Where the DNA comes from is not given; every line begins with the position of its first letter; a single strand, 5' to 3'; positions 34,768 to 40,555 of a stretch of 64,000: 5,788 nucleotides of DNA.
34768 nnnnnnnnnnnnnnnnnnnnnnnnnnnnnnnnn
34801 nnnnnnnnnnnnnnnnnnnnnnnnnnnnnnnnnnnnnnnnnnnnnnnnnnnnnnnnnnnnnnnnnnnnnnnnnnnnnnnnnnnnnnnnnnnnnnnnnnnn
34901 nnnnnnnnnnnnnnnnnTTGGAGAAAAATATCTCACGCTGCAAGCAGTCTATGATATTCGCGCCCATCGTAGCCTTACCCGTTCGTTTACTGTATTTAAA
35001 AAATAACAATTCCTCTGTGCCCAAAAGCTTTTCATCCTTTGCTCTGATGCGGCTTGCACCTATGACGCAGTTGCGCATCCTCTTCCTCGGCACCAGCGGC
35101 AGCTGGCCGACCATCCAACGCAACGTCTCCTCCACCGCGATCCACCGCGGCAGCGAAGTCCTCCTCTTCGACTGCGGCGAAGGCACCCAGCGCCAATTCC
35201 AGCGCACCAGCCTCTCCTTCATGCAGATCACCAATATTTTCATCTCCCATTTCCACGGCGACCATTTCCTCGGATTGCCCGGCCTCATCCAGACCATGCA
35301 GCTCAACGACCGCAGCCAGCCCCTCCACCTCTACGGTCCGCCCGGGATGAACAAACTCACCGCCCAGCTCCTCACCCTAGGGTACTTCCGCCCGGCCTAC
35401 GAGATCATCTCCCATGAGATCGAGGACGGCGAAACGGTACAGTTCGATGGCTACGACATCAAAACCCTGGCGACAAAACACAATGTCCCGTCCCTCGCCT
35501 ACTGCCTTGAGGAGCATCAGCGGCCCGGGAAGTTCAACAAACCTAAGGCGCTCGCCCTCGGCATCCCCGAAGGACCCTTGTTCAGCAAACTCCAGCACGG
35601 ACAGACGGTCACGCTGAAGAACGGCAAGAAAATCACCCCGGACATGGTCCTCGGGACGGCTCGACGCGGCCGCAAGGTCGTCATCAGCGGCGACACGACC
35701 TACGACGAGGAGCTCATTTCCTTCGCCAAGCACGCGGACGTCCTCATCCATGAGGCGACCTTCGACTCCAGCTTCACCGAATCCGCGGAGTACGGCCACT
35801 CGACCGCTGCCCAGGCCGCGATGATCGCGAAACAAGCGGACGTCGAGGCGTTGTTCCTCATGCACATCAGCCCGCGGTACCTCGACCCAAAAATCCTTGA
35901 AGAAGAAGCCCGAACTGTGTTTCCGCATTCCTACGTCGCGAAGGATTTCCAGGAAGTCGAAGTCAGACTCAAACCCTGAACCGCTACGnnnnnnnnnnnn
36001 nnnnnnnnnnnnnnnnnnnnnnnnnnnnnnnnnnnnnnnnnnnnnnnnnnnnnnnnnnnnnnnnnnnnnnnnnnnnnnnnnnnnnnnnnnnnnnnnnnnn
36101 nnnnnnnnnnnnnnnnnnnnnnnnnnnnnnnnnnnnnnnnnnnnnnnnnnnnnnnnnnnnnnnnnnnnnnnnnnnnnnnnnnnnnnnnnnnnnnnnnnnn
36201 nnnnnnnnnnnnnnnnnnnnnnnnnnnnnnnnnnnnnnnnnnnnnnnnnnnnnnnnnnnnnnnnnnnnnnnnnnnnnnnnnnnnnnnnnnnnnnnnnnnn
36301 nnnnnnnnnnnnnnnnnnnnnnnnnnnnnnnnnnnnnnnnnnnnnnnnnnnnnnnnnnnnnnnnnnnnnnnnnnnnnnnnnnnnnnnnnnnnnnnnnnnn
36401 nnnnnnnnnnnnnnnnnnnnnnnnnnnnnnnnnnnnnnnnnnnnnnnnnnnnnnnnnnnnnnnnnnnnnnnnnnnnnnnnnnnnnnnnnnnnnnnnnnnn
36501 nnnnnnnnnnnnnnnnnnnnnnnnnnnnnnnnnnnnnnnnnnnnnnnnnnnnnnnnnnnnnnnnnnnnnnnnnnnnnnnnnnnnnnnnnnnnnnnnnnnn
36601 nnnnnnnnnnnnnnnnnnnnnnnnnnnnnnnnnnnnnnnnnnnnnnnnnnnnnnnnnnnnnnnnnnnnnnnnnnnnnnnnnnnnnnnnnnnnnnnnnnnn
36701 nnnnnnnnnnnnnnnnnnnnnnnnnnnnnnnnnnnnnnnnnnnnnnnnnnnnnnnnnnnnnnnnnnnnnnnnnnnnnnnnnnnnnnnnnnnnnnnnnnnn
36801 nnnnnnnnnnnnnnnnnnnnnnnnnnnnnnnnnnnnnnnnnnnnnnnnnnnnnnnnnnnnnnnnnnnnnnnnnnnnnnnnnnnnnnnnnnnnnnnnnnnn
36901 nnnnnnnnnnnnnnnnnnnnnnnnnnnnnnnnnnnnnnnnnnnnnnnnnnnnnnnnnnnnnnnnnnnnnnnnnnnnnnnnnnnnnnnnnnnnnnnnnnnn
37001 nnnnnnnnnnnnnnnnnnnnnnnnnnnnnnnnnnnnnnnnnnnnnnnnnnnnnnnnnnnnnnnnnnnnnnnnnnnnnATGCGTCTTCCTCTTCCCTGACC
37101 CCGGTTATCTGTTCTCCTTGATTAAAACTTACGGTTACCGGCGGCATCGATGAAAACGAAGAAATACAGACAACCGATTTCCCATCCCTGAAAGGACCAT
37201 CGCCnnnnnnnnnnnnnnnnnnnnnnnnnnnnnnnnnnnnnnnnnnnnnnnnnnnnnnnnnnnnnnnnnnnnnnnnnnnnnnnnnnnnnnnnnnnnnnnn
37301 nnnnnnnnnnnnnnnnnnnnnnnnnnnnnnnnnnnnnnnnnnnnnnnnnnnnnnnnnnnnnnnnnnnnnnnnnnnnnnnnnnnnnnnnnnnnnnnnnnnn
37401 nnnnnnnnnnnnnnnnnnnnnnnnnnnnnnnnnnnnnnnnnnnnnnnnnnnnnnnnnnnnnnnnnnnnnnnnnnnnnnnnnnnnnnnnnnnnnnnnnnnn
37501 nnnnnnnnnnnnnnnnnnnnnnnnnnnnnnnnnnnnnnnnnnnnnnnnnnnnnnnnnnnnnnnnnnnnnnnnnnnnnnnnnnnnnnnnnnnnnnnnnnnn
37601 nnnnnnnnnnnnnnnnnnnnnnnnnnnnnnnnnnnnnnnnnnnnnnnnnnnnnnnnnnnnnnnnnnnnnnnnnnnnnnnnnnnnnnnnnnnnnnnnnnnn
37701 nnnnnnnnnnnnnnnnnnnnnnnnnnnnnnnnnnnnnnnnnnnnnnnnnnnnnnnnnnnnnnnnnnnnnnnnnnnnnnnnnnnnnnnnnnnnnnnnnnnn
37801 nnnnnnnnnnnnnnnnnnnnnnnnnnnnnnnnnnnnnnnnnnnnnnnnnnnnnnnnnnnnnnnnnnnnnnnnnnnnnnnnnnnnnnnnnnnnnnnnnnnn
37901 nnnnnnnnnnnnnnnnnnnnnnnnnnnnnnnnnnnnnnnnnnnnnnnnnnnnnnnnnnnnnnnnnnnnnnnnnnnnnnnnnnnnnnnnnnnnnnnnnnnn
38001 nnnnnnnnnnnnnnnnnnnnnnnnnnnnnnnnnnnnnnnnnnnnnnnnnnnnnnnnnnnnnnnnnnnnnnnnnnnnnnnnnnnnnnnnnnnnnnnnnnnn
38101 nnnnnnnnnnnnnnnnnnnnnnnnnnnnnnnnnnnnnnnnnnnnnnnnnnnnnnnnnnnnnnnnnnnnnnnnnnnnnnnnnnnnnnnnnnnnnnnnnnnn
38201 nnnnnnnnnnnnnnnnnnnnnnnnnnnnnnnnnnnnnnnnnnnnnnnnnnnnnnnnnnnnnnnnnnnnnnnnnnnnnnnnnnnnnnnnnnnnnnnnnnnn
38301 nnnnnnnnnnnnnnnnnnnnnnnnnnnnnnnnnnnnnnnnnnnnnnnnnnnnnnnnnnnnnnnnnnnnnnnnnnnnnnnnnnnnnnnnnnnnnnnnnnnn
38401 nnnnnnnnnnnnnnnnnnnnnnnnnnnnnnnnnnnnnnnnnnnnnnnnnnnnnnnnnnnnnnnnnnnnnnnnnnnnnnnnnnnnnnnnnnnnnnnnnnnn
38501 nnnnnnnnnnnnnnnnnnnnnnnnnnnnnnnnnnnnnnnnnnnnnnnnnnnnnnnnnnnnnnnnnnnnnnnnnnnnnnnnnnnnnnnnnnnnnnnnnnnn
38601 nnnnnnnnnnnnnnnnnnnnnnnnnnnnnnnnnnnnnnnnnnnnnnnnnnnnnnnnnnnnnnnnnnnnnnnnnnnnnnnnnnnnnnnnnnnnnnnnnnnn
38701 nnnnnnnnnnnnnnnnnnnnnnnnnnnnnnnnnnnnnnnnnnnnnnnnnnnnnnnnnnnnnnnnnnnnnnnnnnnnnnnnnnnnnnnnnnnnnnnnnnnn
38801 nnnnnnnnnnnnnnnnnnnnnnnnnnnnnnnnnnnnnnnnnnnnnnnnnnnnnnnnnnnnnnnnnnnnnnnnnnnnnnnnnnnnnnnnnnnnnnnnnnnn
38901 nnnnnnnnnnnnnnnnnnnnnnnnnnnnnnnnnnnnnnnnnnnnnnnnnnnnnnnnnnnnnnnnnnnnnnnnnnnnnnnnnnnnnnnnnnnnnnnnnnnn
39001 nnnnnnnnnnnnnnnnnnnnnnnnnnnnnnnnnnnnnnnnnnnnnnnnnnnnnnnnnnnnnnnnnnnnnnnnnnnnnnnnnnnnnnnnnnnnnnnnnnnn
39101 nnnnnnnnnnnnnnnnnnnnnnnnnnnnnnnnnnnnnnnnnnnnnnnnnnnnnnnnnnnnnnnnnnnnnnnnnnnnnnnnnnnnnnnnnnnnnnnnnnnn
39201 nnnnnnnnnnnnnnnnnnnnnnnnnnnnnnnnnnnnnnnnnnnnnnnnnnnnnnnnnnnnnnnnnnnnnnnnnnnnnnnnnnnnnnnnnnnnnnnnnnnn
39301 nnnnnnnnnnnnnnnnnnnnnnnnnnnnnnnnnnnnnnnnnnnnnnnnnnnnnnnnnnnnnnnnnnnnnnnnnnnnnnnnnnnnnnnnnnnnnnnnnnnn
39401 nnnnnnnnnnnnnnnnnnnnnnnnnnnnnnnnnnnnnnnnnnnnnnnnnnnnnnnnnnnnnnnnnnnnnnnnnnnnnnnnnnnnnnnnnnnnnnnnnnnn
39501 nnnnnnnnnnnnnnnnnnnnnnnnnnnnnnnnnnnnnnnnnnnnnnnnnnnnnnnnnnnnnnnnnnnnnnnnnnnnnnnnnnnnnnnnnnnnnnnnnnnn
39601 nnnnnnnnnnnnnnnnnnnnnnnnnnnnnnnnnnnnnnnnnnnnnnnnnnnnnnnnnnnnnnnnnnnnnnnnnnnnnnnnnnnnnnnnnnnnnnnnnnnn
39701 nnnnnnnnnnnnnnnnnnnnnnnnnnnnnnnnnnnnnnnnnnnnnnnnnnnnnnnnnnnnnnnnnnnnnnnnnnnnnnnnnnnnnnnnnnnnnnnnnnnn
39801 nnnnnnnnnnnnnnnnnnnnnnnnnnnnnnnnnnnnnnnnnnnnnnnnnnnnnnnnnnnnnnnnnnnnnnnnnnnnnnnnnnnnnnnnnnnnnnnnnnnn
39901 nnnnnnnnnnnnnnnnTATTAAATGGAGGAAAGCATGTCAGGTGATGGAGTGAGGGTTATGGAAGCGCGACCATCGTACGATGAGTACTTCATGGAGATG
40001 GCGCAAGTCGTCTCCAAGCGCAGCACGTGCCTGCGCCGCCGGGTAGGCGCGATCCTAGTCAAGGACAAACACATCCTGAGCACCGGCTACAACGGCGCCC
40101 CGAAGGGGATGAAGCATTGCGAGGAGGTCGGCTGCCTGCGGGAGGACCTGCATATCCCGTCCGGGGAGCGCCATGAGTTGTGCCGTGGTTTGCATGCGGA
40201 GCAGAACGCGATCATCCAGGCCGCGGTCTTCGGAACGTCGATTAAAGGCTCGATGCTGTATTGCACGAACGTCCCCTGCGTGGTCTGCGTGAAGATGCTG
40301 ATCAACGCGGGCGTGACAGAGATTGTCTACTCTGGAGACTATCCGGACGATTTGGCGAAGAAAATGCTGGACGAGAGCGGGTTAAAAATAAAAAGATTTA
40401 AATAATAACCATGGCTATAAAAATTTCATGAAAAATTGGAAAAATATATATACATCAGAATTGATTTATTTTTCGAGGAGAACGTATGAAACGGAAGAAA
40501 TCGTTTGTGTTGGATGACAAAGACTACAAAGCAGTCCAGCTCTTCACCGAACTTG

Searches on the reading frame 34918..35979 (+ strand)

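Call 11: search_protein_families(library=pfam, proteins=[window:34918-35979:+], max_evalue=0.000001)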
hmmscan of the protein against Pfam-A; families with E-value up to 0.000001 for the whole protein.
window:34918-35979:+ (353 aa): 2 families
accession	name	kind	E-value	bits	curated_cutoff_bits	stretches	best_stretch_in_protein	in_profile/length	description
PF12706.13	Lactamase_B_2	-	4.6e-18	66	27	1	82-192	3-116/200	Beta-lactamase superfamily domain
PF00753.33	Lactamase_B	-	5.4e-12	46.5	22.7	1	68-274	4-162/196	Metallo-beta-lactamase superfamily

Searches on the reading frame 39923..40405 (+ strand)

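Call 47: search_protein_families(library=pfam, proteins=[window:39923-40405:+], max_evalue=0.000001)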
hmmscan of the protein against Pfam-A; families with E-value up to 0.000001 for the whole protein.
window:39923-40405:+ (160 aa): 2 families
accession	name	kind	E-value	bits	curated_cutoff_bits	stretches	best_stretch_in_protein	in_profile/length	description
PF00383.29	dCMP_cyt_deam_1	-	1.6e-24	86.2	25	1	19-136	3-100/102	Cytidine and deoxycytidylate deaminase zinc-binding region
PF14437.12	MafB19-deam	-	1e-16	61.6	27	1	20-143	4-106/142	MafB19-like deaminase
